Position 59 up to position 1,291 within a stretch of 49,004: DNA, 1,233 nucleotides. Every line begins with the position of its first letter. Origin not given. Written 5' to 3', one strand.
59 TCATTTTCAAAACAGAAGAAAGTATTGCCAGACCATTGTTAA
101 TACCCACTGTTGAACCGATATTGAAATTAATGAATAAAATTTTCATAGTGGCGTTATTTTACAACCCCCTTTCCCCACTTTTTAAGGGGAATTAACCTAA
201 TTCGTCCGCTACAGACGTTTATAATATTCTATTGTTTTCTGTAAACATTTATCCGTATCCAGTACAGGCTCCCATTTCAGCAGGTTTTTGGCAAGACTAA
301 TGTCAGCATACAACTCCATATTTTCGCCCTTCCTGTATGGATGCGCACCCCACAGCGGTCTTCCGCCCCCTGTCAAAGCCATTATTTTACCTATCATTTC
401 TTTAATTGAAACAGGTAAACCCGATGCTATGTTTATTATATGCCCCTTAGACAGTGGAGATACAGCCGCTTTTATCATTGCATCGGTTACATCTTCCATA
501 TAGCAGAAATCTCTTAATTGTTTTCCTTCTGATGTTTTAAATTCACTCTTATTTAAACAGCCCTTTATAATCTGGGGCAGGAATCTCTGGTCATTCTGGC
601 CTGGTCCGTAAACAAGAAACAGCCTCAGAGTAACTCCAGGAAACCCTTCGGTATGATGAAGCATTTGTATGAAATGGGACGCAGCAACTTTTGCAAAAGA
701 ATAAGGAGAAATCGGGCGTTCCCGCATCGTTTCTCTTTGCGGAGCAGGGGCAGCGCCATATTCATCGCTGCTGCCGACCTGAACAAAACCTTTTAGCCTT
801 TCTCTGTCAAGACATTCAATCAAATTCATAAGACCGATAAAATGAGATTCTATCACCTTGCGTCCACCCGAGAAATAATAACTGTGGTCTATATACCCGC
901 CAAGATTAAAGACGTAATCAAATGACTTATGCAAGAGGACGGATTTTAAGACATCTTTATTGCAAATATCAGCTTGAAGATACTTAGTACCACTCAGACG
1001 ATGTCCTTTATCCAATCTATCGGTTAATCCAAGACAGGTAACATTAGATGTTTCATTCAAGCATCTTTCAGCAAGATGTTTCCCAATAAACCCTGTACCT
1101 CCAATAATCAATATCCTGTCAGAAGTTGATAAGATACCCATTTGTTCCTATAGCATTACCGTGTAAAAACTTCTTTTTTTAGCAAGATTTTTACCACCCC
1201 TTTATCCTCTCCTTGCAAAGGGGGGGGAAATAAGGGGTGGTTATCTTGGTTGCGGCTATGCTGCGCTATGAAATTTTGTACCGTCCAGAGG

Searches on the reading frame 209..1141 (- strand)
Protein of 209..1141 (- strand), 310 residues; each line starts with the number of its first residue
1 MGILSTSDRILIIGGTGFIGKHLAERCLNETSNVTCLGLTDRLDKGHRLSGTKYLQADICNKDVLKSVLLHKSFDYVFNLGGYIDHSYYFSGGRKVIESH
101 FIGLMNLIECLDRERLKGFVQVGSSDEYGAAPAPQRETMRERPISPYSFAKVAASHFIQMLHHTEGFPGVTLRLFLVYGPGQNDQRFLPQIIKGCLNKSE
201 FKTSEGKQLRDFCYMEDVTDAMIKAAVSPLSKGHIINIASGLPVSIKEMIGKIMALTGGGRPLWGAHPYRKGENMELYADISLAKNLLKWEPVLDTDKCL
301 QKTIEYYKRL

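Call 11: search_protein_families(library=ncbifam, proteins=[window:209-1141:-], max_evalue=1e-8)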
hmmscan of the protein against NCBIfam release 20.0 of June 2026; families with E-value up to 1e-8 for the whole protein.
window:209-1141:- (310 aa): 9 families
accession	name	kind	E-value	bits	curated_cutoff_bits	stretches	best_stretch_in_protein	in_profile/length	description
TIGR04180.1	EDH_00030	hypoth_equivalog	1.2e-31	109.9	475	1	10-293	1-295/297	NAD-dependent 4,6-dehydratase LegB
TIGR01181.1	dTDP_gluc_dehyt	equivalog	1.3e-31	109.9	365.1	1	9-308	1-312/321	dTDP-glucose 4,6-dehydratase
TIGR01179.1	galE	equivalog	4.7e-27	94.7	262.3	1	9-306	1-324/332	UDP-glucose 4-epimerase GalE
TIGR02197.1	heptose_epim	equivalog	4.9e-19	68.6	274.6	1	10-258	1-261/316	ADP-glyceromanno-heptose 6-epimerase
NF011728.1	PRK15181.1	equivalog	9e-17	61.1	760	1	8-307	16-337/348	Vi polysaccharide biosynthesis UDP-N-acetylglucosaminuronic acid C-4 epimerase TviC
NF007490.0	PRK10084.1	subfamily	2e-15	56.6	649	1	9-307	2-334/361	dTDP-glucose 4,6-dehydratase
NF007582.0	PRK10217.1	equivalog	9.2e-14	51.3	698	1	9-228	3-242/355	dTDP-glucose 4,6-dehydratase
NF007956.0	PRK10675.1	subfamily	2.2e-13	50.1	394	0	9-166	2-168/338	UDP-glucose 4-epimerase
NF008872.0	PRK11908.1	equivalog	1.7e-09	37.2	294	0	9-255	3-269/349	bifunctional UDP-4-keto-pentose/UDP-xylose synthase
